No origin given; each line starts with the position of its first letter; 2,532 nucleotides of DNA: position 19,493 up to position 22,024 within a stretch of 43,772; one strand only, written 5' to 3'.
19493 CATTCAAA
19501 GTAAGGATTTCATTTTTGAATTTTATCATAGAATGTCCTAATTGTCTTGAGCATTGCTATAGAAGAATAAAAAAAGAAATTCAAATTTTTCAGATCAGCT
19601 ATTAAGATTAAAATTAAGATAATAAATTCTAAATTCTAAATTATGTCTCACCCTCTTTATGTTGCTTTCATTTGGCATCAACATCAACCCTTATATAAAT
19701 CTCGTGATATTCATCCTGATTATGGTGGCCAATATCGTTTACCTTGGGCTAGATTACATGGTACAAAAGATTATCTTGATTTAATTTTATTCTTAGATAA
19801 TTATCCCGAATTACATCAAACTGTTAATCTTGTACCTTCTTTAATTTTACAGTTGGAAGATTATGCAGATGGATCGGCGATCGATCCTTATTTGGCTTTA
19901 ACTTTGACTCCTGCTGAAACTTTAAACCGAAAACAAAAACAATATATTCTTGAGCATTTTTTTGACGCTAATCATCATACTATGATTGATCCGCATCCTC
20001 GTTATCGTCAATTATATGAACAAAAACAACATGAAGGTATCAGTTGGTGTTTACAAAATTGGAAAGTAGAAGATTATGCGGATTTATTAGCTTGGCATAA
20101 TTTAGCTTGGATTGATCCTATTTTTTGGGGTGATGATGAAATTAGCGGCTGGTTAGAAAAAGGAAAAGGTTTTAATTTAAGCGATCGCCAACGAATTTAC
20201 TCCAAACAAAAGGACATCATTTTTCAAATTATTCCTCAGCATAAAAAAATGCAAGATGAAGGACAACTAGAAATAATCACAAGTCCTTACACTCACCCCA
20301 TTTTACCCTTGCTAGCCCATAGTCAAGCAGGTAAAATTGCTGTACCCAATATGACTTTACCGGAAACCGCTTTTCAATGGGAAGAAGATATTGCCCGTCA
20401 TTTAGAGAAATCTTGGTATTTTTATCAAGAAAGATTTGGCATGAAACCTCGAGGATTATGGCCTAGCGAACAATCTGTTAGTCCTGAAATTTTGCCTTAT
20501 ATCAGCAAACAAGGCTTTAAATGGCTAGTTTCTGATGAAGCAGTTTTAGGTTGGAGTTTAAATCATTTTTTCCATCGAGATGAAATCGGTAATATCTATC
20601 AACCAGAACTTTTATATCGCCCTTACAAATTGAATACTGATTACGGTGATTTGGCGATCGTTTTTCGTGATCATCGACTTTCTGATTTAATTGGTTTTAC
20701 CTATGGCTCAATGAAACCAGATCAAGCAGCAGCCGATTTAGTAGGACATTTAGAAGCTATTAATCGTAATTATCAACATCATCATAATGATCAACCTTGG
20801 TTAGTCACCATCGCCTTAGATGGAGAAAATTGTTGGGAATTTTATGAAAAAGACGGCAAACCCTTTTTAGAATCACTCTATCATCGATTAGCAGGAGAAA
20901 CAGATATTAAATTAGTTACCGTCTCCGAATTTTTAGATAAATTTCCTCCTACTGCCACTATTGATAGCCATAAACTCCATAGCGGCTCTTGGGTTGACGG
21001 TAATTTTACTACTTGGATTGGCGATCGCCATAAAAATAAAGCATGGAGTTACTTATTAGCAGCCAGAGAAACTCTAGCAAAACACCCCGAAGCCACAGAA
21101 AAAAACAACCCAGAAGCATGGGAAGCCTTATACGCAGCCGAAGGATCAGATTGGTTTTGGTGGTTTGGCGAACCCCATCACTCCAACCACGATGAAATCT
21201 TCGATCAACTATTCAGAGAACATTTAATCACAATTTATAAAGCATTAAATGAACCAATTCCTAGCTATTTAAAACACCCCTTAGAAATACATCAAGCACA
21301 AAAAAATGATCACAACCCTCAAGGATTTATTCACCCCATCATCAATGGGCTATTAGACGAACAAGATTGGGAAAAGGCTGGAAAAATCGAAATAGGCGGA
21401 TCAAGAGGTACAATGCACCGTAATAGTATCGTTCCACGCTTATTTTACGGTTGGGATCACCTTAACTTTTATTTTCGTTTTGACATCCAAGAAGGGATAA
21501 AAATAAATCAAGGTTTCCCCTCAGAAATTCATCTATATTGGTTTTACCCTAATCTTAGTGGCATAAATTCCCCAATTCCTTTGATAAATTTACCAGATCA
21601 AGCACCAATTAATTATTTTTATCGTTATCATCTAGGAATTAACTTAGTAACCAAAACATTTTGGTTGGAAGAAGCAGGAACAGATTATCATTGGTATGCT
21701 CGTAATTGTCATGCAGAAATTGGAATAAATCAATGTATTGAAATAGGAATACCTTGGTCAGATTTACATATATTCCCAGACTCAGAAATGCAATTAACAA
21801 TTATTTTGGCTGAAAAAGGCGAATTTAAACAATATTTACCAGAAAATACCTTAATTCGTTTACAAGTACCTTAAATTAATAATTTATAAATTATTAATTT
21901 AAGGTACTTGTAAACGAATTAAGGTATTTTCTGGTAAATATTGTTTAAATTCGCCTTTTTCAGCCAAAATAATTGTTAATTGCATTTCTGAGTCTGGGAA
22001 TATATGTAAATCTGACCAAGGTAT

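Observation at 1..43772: The entire window is a single spacer-less perfect palindrome (2 x 21,886 bp), most likely a fold-back assembly or read artefact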

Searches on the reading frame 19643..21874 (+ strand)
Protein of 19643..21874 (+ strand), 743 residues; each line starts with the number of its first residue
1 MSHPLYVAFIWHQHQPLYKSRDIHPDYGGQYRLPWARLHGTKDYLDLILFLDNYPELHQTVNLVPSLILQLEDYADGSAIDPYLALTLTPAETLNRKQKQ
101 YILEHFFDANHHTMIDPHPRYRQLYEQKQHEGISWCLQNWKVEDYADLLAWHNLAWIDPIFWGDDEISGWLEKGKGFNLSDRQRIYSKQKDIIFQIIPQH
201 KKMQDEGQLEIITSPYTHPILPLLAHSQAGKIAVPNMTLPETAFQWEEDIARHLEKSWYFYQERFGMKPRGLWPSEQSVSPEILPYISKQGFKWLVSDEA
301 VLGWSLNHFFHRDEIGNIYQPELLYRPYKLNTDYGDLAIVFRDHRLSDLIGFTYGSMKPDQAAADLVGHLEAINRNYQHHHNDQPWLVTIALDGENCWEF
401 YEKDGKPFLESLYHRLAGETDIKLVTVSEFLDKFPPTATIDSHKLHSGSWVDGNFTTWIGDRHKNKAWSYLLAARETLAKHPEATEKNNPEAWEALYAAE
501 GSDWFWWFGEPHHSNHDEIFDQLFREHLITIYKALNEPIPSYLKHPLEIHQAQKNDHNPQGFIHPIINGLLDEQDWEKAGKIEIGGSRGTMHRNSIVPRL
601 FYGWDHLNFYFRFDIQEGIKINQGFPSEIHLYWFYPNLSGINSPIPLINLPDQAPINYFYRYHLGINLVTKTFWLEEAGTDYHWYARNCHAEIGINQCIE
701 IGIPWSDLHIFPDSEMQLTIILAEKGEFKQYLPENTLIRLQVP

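Call 6: find_encoding_contigs(protein=window:19643-21874:+, flank=10000, max_places=10)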
Protein window:19643-21874:+ (743 aa): no gene with exactly this product is on record in the collection.

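Call 7: find_related_loci(query=window:19643-21871:+, collection=genome_contigs, flank=10000)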
Query window:19643-21871:+ (743 aa) in genome_contigs; peptide patterns used: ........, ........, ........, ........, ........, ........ (x = any residue, [..] = any of these).
599 stretches matched a pattern (row limit reached: there are more); 590 encode a relative of the query (tblastn E <= 1e-3); the best 80 are kept; 80 distinct loci.
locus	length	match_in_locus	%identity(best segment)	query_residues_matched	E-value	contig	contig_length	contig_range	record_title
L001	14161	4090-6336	69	1-743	0e+0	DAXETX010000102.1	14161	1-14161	MAG TPA_asm: Xenococcaceae cyanobacterium isolate cl_S1C502_1 S1Ck119_23218, whole genome shotgun sequence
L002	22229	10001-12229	68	1-743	0e+0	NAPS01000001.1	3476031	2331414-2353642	Westiellopsis prolifica IICB1 scaffold_1, whole genome shotgun sequence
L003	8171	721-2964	67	1-743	0e+0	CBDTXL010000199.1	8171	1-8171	MAG TPA_asm: uncultured bacterium isolate ERR2431955_maxbin2_4 genome assembly, contig: ERZ23878311.6577, whole genome s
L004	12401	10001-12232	67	1-743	0e+0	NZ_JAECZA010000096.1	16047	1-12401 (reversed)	Dendronalium phyllosphericum CENA369 scaffold96, whole genome shotgun sequence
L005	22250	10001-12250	67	1-743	0e+0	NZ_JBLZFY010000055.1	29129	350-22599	Geminocystis sp. CENA526 NODE_55_size29129_pilon, whole genome shotgun sequence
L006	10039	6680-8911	67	1-743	0e+0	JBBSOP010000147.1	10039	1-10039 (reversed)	MAG: Chroococcales cyanobacterium isolate LS6_sbin.32 LS6_sbin.32_K_1151509_L_10039_cov_9.0000, whole genome shotgun seq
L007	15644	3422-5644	68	1-743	0e+0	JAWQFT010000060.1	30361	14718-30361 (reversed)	MAG: Jaaginema sp. PMC 1080.18 PMC1080_95_length_30361_cov_23.256583, whole genome shotgun sequence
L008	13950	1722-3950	67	1-743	0e+0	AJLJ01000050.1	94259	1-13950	Fischerella muscicola SAG 1427-1 = PCC 73103 contig00051, whole genome shotgun sequence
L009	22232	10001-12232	67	1-743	0e+0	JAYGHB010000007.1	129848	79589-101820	Halotia wernerae UHCC 0503 NODE_48_length_129848_cov_34.445001, whole genome shotgun sequence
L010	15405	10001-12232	67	1-743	0e+0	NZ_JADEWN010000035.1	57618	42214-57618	Gloeocapsopsis crepidinum LEGE 06123 NODE_35_length_57618_cov_11.0272, whole genome shotgun sequence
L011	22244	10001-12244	66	1-743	0e+0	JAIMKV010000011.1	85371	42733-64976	MAG: Myxosarcina sp. GA_180221_E-2-1-MAG-40_15 NODE_65_length_85461_cov_9.664906, whole genome shotgun sequence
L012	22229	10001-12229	67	1-743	0e+0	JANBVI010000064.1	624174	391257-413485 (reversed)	MAG: Fischerella sp. CENA71 Contig_64, whole genome shotgun sequence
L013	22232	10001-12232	67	1-743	0e+0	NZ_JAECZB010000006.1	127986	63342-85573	Atlanticothrix silvestris CENA357 scaffold6, whole genome shotgun sequence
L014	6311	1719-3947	67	1-743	0e+0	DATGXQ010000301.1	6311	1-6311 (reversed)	MAG TPA_asm: Nostocaceae cyanobacterium isolate SMAG_U10613 k141_478150, whole genome shotgun sequence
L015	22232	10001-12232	67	1-743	0e+0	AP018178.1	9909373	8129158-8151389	Calothrix sp. NIES-2100 DNA, nearly complete genome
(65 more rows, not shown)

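Call 8: find_homologous_proteins(query=window:19643-21871:+, max_evalue=1e-100)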
Query window:19643-21871:+ (743 aa): 3626 proteins with E <= 1e-100 among 8000 candidates; the best 120 are listed.
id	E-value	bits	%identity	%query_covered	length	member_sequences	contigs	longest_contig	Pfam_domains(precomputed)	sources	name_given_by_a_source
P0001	0.0e+0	1789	100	100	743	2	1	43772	PF03065.21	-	-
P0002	0.0e+0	1390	75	100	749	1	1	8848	PF03065.21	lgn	-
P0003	0.0e+0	1383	75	100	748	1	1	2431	PF03065.21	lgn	-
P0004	0.0e+0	1377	75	100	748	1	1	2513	PF03065.21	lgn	-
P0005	0.0e+0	1364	74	100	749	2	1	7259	PF03065.21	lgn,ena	-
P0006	0.0e+0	1352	74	100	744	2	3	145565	PF03065.21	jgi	jgi:alpha-amylase/alpha-mannosidase (GH57 family)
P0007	0.0e+0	1319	72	100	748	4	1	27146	PF03065.21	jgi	jgi:alpha-amylase/alpha-mannosidase (GH57 family)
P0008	0.0e+0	1298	71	100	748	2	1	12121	PF03065.21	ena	-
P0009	0.0e+0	1273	69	100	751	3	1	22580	PF03065.21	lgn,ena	-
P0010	0.0e+0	1268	69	100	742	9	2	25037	PF03065.21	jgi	jgi:alpha-amylase/alpha-mannosidase (GH57 family)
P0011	0.0e+0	1266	70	100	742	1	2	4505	PF03065.21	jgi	jgi:alpha-amylase/alpha-mannosidase (GH57 family)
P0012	0.0e+0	1264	68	100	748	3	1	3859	PF03065.21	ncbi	-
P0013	0.0e+0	1256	68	100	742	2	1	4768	PF03065.21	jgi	jgi:alpha-amylase/alpha-mannosidase (GH57 family)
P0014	0.0e+0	1254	68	100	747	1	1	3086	PF03065.21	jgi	jgi:alpha-amylase/alpha-mannosidase (GH57 family)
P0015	0.0e+0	1254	68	100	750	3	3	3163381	PF03065.21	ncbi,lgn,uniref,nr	ncbi:glycoside hydrolase family 57 [Cyanobacterium stanieri PCC 7202]|uniref:Glycoside hydrolase fam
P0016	0.0e+0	1252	69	100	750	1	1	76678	PF03065.21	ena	-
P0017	0.0e+0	1248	69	100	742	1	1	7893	PF03065.21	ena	-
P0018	0.0e+0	1246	67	100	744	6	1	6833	PF03065.21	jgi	jgi:alpha-amylase/alpha-mannosidase (GH57 family)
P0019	0.0e+0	1243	68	100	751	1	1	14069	PF03065.21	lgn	-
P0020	0.0e+0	1241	68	100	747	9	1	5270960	PF03065.21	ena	-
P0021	0.0e+0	1240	66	100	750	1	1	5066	PF03065.21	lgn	-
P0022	0.0e+0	1240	68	100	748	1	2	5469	PF03065.21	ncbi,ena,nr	ncbi:MAG: glycoside hydrolase [Prochloraceae cyanobacterium]|nr:glycoside hydrolase [Prochloraceae c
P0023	0.0e+0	1240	67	100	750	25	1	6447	PF03065.21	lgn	-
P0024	0.0e+0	1236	68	100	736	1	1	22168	PF03065.21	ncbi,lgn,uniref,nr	ncbi:MAG: glycoside hydrolase [Gomphosphaeria aponina SAG 52.96 = DSM 107014]|uniref:Glycoside hydro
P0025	0.0e+0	1236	68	100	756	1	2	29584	PF03065.21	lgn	-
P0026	0.0e+0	1235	67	100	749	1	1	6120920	PF03065.21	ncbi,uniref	ncbi:glycoside hydrolase [Lyngbya aestuarii]|uniref:glycoside hydrolase n=1 Tax=Lyngbya aestuarii Ta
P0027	0.0e+0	1234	67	100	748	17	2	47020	PF03065.21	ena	-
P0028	0.0e+0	1232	67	100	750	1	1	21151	PF03065.21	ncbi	ncbi:MAG: glycoside hydrolase [Cyanobacterium sp.]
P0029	0.0e+0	1232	67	100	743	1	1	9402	PF03065.21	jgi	jgi:alpha-amylase/alpha-mannosidase (GH57 family)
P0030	0.0e+0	1231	67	100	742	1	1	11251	PF03065.21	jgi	jgi:alpha-amylase/alpha-mannosidase (GH57 family)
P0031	0.0e+0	1231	67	100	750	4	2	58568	PF03065.21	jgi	jgi:alpha-amylase/alpha-mannosidase (GH57 family)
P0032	0.0e+0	1230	67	100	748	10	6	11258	PF03065.21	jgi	jgi:alpha-amylase/alpha-mannosidase (GH57 family)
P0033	0.0e+0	1230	67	100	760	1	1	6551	PF03065.21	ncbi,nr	ncbi:MAG: glycoside hydrolase [Moorea sp. SIO2B7]|nr:glycoside hydrolase [Moorena sp. SIO2B7]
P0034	0.0e+0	1230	67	100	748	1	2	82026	PF03065.21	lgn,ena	-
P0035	0.0e+0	1230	67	100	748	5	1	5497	PF03065.21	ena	-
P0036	0.0e+0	1230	66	100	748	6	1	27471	PF03065.21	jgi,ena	jgi:alpha-amylase/alpha-mannosidase (GH57 family)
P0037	0.0e+0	1229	67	100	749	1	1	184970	PF03065.21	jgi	-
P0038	0.0e+0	1229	67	100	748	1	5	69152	PF03065.21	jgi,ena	jgi:alpha-amylase/alpha-mannosidase (GH57 family)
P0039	0.0e+0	1229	67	100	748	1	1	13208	PF03065.21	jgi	jgi:alpha-amylase/alpha-mannosidase (GH57 family)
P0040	0.0e+0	1229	67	100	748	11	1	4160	PF03065.21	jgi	jgi:alpha-amylase/alpha-mannosidase (GH57 family)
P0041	0.0e+0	1229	67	100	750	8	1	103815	PF03065.21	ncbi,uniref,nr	ncbi:glycoside hydrolase [Cyanobacterium stanieri LEGE 03274]|uniref:Glycoside hydrolase n=1 Tax=Cya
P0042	0.0e+0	1229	67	100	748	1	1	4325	PF03065.21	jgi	jgi:alpha-amylase/alpha-mannosidase (GH57 family)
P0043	0.0e+0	1228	67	100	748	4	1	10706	PF03065.21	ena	-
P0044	0.0e+0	1228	67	100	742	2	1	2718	PF03065.21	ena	-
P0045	0.0e+0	1228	67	100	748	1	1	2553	PF03065.21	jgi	jgi:alpha-amylase/alpha-mannosidase (GH57 family)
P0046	0.0e+0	1226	67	100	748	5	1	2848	PF03065.21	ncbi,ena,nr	ncbi:MAG TPA: glycoside hydrolase [Cyanobacteria bacterium UBA11162]|nr:glycoside hydrolase [Cyanoba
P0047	0.0e+0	1226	67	100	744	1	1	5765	PF03065.21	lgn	-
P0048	0.0e+0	1225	67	100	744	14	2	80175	PF03065.21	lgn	-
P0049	0.0e+0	1225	67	100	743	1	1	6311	PF03065.21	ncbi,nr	ncbi:MAG TPA: glycoside hydrolase [Nostocaceae cyanobacterium]|nr:glycoside hydrolase [Nostocaceae c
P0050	0.0e+0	1225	67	100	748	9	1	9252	PF03065.21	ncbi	-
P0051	0.0e+0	1224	67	100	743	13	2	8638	PF03065.21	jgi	jgi:alpha-amylase/alpha-mannosidase (GH57 family)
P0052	0.0e+0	1224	66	100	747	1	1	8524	PF03065.21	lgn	-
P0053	0.0e+0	1224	66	100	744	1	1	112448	PF03065.21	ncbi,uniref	ncbi:glycoside hydrolase [Nostoc sp. UIC 10607]|uniref:glycoside hydrolase n=1 Tax=Nostoc sp. UIC 10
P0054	0.0e+0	1223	67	100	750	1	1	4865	PF03065.21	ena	-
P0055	0.0e+0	1223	66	100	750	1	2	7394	PF03065.21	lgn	-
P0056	0.0e+0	1223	66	100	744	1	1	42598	PF03065.21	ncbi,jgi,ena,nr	ncbi:MAG: glycoside hydrolase [Leptolyngbya sp. Prado105]|jgi:alpha-amylase/alpha-mannosidase (GH57 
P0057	0.0e+0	1222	66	100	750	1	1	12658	PF03065.21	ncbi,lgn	-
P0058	0.0e+0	1222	65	100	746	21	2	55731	PF03065.21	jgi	jgi:alpha-amylase/alpha-mannosidase (GH57 family)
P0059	0.0e+0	1222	67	100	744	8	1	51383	PF03065.21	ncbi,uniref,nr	ncbi:glycoside hydrolase [Chrysosporum bergii ANA360D]|uniref:Glycoside hydrolase n=1 Tax=Chrysospor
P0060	0.0e+0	1221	67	100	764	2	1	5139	PF03065.21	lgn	-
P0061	0.0e+0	1221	67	100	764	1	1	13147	PF03065.21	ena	-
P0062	0.0e+0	1221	67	100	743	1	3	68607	PF03065.21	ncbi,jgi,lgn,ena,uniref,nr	ncbi:glycoside hydrolase [Aetokthonos hydrillicola Thurmond2011]|jgi:alpha-amylase/alpha-mannosidase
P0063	0.0e+0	1220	66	100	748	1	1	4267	PF03065.21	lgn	-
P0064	0.0e+0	1220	67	100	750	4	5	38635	PF03065.21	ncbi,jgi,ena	jgi:alpha-amylase/alpha-mannosidase (GH57 family)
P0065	0.0e+0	1219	65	100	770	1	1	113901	PF03065.21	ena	-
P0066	0.0e+0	1219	67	100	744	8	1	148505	PF03065.21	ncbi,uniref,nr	ncbi:glycoside hydrolase [Anabaena catenula]|uniref:Glycoside hydrolase n=1 Tax=Anabaena catenula FA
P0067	0.0e+0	1219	67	100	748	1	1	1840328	PF03065.21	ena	-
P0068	0.0e+0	1219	66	100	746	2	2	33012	PF03065.21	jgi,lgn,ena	jgi:alpha-amylase/alpha-mannosidase (GH57 family)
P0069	0.0e+0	1219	67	100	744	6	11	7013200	PF03065.21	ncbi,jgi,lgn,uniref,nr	ncbi:Glycoside hydrolase, family 57 [Trichormus variabilis ATCC 29413]|uniref:Glycoside hydrolase, f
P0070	0.0e+0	1219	66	100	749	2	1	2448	PF03065.21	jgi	jgi:alpha-amylase/alpha-mannosidase (GH57 family)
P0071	0.0e+0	1218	68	100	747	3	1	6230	PF03065.21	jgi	jgi:alpha-amylase/alpha-mannosidase (GH57 family)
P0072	0.0e+0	1218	66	100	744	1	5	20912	PF03065.21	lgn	-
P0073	0.0e+0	1218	66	100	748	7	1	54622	PF03065.21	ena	-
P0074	0.0e+0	1218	67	100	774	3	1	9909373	PF03065.21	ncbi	-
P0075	0.0e+0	1218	66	100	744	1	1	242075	PF03065.21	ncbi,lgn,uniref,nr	ncbi:glycoside hydrolase [Nostoc sp. DedQUE09]|uniref:glycoside hydrolase n=1 Tax=Nostoc sp. DedQUE0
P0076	0.0e+0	1218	67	100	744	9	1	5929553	PF03065.21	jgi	jgi:alpha-amylase/alpha-mannosidase (GH57 family)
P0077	0.0e+0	1217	66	100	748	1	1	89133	PF03065.21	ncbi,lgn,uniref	ncbi:glycoside hydrolase [Coleofasciculus sp. G2-EDA-02]|uniref:glycoside hydrolase n=1 Tax=Coleofas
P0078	0.0e+0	1217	66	100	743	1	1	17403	PF03065.21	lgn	-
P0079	0.0e+0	1217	66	100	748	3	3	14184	PF03065.21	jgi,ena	jgi:alpha-amylase/alpha-mannosidase (GH57 family)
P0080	0.0e+0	1217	66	100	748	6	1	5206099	PF03065.21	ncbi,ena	-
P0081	0.0e+0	1217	67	100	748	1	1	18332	PF03065.21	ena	-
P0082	0.0e+0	1217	66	100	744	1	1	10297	PF03065.21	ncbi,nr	ncbi:glycoside hydrolase [Nostocales cyanobacterium LEGE 12452]|nr:glycoside hydrolase [Nostocales c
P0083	0.0e+0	1217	66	100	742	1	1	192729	PF03065.21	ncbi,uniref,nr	ncbi:glycoside hydrolase [Nostoc sp. LEGE 12447]|uniref:glycoside hydrolase n=1 Tax=Nostoc sp. LEGE 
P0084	0.0e+0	1217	66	100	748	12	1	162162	PF03065.21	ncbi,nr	ncbi:MAG: glycoside hydrolase [Hydrococcus sp. C42_A2020_068]|nr:glycoside hydrolase [Hydrococcus sp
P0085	0.0e+0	1217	66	100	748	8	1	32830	PF03065.21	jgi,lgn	-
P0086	0.0e+0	1216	66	100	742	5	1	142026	PF03065.21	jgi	-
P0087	0.0e+0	1216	66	100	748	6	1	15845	PF03065.21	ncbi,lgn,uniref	ncbi:glycoside hydrolase [Coleofasciculus chthonoplastes]|uniref:glycoside hydrolase n=1 Tax=Coleofa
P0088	0.0e+0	1216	67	100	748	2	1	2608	PF03065.21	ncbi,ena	-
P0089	0.0e+0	1216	66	100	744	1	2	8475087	PF03065.21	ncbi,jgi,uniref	ncbi:glycoside hydrolase [Nostoc sp. DSM 114167]|jgi:alpha-amylase/alpha-mannosidase (GH57 family)|u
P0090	0.0e+0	1216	67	100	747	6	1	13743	PF03065.21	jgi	jgi:alpha-amylase/alpha-mannosidase (GH57 family)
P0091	0.0e+0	1216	66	100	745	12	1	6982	PF03065.21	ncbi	-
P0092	0.0e+0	1216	66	100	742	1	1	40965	PF03065.21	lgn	-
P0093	0.0e+0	1216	66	100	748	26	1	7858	PF03065.21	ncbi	-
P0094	0.0e+0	1216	66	100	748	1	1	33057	PF03065.21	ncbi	ncbi:MAG: glycoside hydrolase [Pleurocapsa sp.]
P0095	0.0e+0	1216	67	100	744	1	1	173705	PF03065.21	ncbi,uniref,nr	ncbi:glycoside hydrolase [Nodularia harveyana UHCC-0300]|uniref:Glycoside hydrolase n=1 Tax=Nodulari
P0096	0.0e+0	1216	66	100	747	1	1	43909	PF03065.21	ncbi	ncbi:MAG: glycoside hydrolase [Cyanophyceae cyanobacterium]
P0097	0.0e+0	1215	66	100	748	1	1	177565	PF03065.21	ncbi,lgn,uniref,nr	ncbi:glycosyl hydrolase, family 57 [Coleofasciculus chthonoplastes PCC 7420]|uniref:Glycosyl hydrola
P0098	0.0e+0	1215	66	100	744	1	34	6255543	PF03065.21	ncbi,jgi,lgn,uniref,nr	ncbi:hypothetical protein NIES2135_35180 [Leptolyngbya boryana NIES-2135]|jgi:alpha-amylase/alpha-ma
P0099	0.0e+0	1215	67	100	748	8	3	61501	PF03065.21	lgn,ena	-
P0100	0.0e+0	1215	66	100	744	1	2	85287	PF03065.21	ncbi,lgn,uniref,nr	ncbi:MAG: glycoside hydrolase [Leptolyngbya sp. UWPOB_LEPTO1]|uniref:glycoside hydrolase n=1 Tax=Lep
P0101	0.0e+0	1215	66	100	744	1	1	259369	PF03065.21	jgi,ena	jgi:alpha-amylase/alpha-mannosidase (GH57 family)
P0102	0.0e+0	1214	66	100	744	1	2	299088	PF03065.21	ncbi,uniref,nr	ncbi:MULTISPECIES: glycoside hydrolase [Nostoc]|uniref:Glycoside hydrolase n=2 Tax=Nostoc TaxID=1177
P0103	0.0e+0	1214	66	100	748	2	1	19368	PF03065.21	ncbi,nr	ncbi:MAG: glycoside hydrolase [Xenococcaceae cyanobacterium MO_234.B1]|nr:glycoside hydrolase [Xenoc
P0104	0.0e+0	1214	67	100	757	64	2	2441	PF03065.21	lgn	-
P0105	0.0e+0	1214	66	100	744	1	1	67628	PF03065.21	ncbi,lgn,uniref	ncbi:glycoside hydrolase [Nostoc sp. PCC 9305]|uniref:glycoside hydrolase n=1 Tax=Nostoc sp. PCC 930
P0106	0.0e+0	1214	67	100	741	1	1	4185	PF03065.21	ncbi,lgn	-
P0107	0.0e+0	1214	66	100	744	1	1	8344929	PF03065.21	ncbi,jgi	ncbi:glycoside hydrolase [Nostoc sp. DSM 114159]|jgi:alpha-amylase/alpha-mannosidase (GH57 family)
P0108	0.0e+0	1214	65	100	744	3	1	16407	PF03065.21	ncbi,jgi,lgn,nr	ncbi:MAG: glycoside hydrolase [Myxacorys californica WJT36-NPBG1]|jgi:alpha-amylase/alpha-mannosidas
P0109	0.0e+0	1214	66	100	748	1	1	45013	PF03065.21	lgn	-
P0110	0.0e+0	1214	66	100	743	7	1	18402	PF03065.21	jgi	-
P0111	0.0e+0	1213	66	100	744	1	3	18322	PF03065.21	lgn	-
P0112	0.0e+0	1213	66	100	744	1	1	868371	PF03065.21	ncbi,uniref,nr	ncbi:glycoside hydrolase [Leptolyngbya sp. GGD]|uniref:glycoside hydrolase n=1 Tax=Leptolyngbya sp. 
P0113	0.0e+0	1213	66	100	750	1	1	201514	PF03065.21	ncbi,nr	ncbi:MAG: glycoside hydrolase [Cyanobacterium sp. T60_A2020_053]|nr:glycoside hydrolase [Cyanobacter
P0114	0.0e+0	1213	66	100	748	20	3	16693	PF03065.21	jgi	jgi:alpha-amylase/alpha-mannosidase (GH57 family)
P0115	0.0e+0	1213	66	100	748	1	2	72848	PF03065.21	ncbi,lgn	ncbi:MAG: glycoside hydrolase [Cyanobacteria bacterium J06621_8]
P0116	0.0e+0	1213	67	100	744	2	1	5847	PF03065.21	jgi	jgi:alpha-amylase/alpha-mannosidase (GH57 family)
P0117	0.0e+0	1213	66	100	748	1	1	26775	PF03065.21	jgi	jgi:alpha-amylase/alpha-mannosidase (GH57 family)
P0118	0.0e+0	1212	66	100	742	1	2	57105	PF03065.21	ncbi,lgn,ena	-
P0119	0.0e+0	1212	66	100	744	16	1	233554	PF03065.21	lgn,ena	-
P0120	0.0e+0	1212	66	100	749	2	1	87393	PF03065.21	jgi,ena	jgi:alpha-amylase/alpha-mannosidase (GH57 family)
